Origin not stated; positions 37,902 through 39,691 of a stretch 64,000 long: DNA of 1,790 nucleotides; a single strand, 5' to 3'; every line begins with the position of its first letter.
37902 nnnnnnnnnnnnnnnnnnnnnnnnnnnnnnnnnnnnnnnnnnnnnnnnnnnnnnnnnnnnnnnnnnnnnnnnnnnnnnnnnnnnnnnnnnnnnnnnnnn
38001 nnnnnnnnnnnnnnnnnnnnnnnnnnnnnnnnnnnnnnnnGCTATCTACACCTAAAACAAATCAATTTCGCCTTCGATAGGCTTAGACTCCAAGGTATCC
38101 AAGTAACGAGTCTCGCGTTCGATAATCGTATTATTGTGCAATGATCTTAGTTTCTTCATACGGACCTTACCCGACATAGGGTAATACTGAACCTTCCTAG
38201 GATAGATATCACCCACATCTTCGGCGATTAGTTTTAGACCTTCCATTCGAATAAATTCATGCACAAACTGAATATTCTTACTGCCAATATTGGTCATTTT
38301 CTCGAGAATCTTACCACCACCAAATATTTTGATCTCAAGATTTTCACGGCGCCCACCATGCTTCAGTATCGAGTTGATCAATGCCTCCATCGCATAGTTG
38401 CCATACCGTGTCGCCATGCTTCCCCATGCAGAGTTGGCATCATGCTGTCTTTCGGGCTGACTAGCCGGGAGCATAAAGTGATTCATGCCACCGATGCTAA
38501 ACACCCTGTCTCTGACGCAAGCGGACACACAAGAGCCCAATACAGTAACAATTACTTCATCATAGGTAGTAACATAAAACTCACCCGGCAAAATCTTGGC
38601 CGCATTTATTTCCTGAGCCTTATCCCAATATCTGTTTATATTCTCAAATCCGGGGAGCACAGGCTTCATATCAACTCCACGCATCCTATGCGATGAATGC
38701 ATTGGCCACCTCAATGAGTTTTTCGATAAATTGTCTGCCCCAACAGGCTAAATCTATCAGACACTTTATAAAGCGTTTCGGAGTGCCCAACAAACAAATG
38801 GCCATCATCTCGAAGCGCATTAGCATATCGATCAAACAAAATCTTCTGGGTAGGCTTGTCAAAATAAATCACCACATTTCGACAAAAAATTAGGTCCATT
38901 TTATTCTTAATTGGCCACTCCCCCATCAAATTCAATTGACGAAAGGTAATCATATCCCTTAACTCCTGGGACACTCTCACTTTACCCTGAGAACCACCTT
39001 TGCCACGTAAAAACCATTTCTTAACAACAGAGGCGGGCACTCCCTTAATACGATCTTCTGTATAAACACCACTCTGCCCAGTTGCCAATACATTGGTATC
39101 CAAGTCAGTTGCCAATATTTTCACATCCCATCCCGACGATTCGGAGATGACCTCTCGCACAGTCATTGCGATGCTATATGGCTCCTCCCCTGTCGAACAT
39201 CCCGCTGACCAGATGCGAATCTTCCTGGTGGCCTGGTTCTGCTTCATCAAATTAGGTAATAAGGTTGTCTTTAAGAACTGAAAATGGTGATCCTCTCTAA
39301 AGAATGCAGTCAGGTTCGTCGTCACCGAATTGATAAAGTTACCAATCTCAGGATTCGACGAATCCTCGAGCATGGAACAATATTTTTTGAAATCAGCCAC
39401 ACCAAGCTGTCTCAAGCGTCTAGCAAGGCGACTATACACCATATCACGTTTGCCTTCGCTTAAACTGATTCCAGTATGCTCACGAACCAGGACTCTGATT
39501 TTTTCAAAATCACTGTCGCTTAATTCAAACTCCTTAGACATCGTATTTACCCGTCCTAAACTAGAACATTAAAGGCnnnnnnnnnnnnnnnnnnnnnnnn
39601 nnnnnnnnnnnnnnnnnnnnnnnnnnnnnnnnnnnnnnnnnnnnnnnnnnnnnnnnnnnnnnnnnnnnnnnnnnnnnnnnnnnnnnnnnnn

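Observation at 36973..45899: Complete second chemosensory operon (Che2/F7-like order) inserted inside the flagellar structural block between fliJ and fliK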

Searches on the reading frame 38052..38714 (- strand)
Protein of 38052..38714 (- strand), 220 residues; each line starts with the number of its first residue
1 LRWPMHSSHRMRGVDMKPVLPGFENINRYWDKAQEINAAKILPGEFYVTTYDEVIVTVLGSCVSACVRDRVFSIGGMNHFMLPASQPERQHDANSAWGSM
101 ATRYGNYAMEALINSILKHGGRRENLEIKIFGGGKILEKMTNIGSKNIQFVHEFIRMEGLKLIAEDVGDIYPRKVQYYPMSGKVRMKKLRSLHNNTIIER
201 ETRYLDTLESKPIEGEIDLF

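Call 3: search_protein_families(library=pfam, proteins=[window:38052-38714:-])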
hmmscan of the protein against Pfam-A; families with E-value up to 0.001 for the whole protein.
window:38052-38714:- (220 aa): 1 family
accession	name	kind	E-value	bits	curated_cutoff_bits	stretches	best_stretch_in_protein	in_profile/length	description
PF03975.18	CheD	-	3.4e-29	101.6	25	1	81-188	1-108/108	CheD chemotactic sensory transduction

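Call 4: search_protein_families(library=ncbifam, proteins=[window:38052-38714:-])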
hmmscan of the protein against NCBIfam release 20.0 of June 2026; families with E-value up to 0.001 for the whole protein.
window:38052-38714:- (220 aa): 9 families
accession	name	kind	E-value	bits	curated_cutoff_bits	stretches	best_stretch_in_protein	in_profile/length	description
NF010013.0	PRK13487.1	equivalog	1.2e-79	266.5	223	1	23-220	10-201/201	chemoreceptor glutamine deamidase CheD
NF010014.0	PRK13489.1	equivalog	1.1e-61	209.1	290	1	26-203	8-181/238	chemoreceptor glutamine deamidase CheD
NF010016.0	PRK13493.1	equivalog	1.2e-49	169.2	369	1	27-220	32-226/227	chemoreceptor glutamine deamidase CheD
NF010019.0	PRK13497.1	equivalog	1.1e-44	152.4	313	1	40-220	11-184/184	chemoreceptor glutamine deamidase CheD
NF041119.1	CheD_Thtga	equivalog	2.1e-31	109.5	240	1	44-194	8-154/160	chemoreceptor glutamine deamidase/glutamate methylesterase CheD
NF010018.0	PRK13495.1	equivalog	2.6e-28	99.2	243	1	44-199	9-158/159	chemoreceptor glutamine deamidase CheD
NF010020.0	PRK13498.1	equivalog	8e-23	81.2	236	1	39-188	10-157/168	chemoreceptor glutamine deamidase CheD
NF010017.0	PRK13494.1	equivalog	3.6e-21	75.5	285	1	39-184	14-152/163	chemoreceptor glutamine deamidase CheD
NF010015.0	PRK13490.1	equivalog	3e-16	59.9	251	1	51-188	19-154/162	chemoreceptor glutamine deamidase CheD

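Call 78: find_related_loci(query=A4, collection=metagenome_contigs, flank=10000)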
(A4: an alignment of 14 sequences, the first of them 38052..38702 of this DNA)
Query A4 (216 aa) in metagenome_contigs; peptide patterns used: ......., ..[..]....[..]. (x = any residue, [..] = any of these).
600 stretches matched a pattern (row limit reached: there are more); 594 encode a relative of the query (tblastn E <= 1e-3); the best 80 are kept; 80 distinct loci.
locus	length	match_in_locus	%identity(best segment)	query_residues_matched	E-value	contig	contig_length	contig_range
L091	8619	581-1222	65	3-216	2e-94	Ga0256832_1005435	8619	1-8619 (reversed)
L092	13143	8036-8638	65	16-216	4e-89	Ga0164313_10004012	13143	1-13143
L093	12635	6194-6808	64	12-216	6e-88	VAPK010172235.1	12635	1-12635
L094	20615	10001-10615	63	12-216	9e-87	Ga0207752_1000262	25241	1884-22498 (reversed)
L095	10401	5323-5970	61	5-216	4e-87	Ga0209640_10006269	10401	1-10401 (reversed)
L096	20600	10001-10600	61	15-216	6e-86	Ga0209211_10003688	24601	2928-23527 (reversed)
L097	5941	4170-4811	60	1-216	4e-85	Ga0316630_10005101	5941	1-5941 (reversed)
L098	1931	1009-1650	59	3-216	5e-89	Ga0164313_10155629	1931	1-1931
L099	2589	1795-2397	61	11-216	4e-87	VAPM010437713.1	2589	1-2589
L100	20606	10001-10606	60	13-216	5e-85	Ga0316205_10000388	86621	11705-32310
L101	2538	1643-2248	64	14-216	5e-87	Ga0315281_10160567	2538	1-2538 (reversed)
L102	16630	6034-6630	61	16-216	1e-84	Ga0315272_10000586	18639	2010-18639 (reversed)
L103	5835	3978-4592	58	11-216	2e-84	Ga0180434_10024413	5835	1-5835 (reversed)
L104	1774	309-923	59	11-216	6e-89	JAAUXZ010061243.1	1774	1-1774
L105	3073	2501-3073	66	18-212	3e-85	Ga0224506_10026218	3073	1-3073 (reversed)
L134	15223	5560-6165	58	16-216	3e-79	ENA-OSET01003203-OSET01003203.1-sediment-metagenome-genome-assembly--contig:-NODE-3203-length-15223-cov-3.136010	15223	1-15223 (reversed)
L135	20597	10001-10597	58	15-216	4e-79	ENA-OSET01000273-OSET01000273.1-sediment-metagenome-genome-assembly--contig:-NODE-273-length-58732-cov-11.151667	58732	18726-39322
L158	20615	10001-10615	55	12-216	2e-75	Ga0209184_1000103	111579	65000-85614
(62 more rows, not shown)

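Call 81: search_protein_families(library=pfam, proteins=[L135:11887-13050:+, L135:13122-13418:+, L135:13460-14737:+, L135:14860-16500:+, L135:16548-17741:+, L158:11744-12055:+, L158:12124-13869:+, L158:13866-14210:+, L158:14261-15685:+, L134:7876-9615:+], max_evalue=0.0001)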
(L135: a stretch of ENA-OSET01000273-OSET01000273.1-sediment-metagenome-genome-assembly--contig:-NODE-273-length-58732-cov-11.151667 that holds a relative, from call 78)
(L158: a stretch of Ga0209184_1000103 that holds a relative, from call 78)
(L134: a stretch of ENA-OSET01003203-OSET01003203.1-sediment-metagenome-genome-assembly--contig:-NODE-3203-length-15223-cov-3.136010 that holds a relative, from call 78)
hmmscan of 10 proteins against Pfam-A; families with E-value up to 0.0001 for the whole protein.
L135:11887-13050:+ (387 aa): 1 family
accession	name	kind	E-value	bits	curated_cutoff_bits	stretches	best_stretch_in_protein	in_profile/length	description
PF00015.26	MCPsignal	-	9.3e-32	110.7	34.6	1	162-303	23-166/172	Methyl-accepting chemotaxis protein (MCP) signalling domain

L135:13122-13418:+ (98 aa): 2 families
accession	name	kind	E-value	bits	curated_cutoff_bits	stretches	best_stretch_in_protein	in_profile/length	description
PF01740.26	STAS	-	3e-13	49.9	22.6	1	9-97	8-99/106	STAS domain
PF13466.11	STAS_2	-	1.7e-10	41.3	29.2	1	14-91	1-79/80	STAS domain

L135:13460-14737:+ (425 aa): 2 families
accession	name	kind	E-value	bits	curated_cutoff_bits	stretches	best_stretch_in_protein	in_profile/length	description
PF07228.17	SpoIIE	-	7.9e-28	98.1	25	1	55-240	2-190/192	Stage II sporulation protein E (SpoIIE)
PF13581.12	HATPase_c_2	-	3e-09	37.4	27.4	1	287-416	17-122/127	Histidine kinase-like ATPase domain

L135:14860-16500:+ (546 aa): 1 family
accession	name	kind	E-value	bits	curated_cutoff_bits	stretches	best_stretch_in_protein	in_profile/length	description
PF02120.21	Flg_hook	-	5.3e-27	93.9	29.8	1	422-502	3-83/85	Flagellar hook-length control protein FliK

L135:16548-17741:+ (397 aa): 2 families
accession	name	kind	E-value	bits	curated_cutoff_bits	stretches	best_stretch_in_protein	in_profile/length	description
PF00015.26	MCPsignal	-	3e-42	144.8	34.6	1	180-363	2-171/172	Methyl-accepting chemotaxis protein (MCP) signalling domain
PF00672.30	HAMP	-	5.7e-05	23.8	25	0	76-114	12-50/53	HAMP domain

L158:11744-12055:+ (103 aa): 2 families
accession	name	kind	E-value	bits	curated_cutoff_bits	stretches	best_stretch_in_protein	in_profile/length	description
PF01740.26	STAS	-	3.6e-08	33.6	22.6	1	13-100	10-100/106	STAS domain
PF13466.11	STAS_2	-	2.7e-07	31.1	29.2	1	16-94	1-80/80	STAS domain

L158:12124-13869:+ (581 aa): 3 families
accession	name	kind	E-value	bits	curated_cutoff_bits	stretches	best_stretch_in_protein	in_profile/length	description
PF07228.17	SpoIIE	-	3.7e-26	92.7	25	1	201-387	2-187/192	Stage II sporulation protein E (SpoIIE)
PF00072.30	Response_reg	-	1.4e-22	80.4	30.2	1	16-127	1-110/111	Response regulator receiver domain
PF13581.12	HATPase_c_2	-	2.4e-06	28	27.4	1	451-566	31-123/127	Histidine kinase-like ATPase domain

L158:13866-14210:+ (114 aa): 1 family
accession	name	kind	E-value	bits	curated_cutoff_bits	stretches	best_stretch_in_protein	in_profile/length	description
PF01627.28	Hpt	-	2.6e-11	44.1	24.6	1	24-98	1-75/84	Hpt domain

L158:14261-15685:+ (474 aa): 1 family
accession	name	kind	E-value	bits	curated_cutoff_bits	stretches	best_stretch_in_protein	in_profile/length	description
PF02120.21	Flg_hook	-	1.6e-22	79.5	29.8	1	344-426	2-84/85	Flagellar hook-length control protein FliK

L134:7876-9615:+ (579 aa): 3 families
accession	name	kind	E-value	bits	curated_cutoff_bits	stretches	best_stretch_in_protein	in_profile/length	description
PF07228.17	SpoIIE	-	7.6e-42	143.9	25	1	198-385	2-188/192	Stage II sporulation protein E (SpoIIE)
PF00072.30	Response_reg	-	1.5e-22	80.3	30.2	1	13-124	1-110/111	Response regulator receiver domain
PF13581.12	HATPase_c_2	-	1.8e-09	38.1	27.4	1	452-572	35-126/127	Histidine kinase-like ATPase domain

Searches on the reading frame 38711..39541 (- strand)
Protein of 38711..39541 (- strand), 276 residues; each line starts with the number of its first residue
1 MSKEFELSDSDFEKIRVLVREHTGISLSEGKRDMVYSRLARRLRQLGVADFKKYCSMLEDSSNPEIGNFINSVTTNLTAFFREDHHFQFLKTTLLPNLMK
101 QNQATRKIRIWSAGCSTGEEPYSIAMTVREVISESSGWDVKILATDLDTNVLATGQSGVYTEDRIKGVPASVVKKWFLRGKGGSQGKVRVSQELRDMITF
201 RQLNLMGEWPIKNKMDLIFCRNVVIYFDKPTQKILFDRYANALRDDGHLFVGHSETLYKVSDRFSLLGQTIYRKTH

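Call 3: search_protein_families(library=pfam, proteins=[window:38711-39541:-])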
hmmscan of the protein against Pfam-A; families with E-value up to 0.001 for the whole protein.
window:38711-39541:- (276 aa): 2 families
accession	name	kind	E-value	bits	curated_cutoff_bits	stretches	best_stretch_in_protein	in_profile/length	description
PF01739.24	CheR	-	4.2e-68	229.1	27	1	76-272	1-194/195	CheR methyltransferase, SAM binding domain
PF03705.20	CheR_N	-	1.5e-17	63.4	27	1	11-60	2-51/53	CheR methyltransferase, all-alpha domain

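Call 4: search_protein_families(library=ncbifam, proteins=[window:38711-39541:-])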
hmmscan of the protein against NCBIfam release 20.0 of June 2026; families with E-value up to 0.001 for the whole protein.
window:38711-39541:- (276 aa): 1 family
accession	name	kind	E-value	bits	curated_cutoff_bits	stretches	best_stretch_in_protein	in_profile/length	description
NF007902.0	PRK10611.1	equivalog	1.5e-87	293.5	435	1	1-273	16-282/287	protein-glutamate O-methyltransferase CheR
